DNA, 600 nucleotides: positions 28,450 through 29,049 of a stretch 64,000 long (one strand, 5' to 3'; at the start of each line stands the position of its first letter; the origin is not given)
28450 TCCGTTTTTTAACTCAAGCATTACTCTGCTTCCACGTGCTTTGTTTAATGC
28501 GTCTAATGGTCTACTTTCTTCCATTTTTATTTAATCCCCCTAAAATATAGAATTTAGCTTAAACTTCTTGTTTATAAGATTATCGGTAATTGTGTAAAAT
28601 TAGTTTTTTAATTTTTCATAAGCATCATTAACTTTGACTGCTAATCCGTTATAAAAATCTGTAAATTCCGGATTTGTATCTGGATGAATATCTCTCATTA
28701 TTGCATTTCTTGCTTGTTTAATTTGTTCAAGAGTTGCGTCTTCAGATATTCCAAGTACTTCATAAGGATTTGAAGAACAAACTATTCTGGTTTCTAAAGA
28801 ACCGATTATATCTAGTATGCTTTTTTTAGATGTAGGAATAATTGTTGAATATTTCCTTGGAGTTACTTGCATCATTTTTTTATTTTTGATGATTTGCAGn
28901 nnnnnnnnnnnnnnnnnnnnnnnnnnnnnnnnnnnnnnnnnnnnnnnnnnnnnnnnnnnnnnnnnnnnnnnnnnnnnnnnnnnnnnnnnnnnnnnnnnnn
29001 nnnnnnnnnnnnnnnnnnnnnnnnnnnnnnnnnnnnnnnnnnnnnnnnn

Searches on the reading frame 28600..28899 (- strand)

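Call 56: search_protein_families(library=pfam, proteins=[window:28600-28899:-], max_evalue=0.01)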
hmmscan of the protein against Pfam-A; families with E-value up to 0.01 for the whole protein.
window:28600-28899:- (99 aa): 1 family
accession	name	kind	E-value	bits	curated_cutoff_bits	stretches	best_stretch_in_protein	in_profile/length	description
PF00226.36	DnaJ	-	2.1e-09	37.8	27.8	1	44-98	1-54/63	DnaJ domain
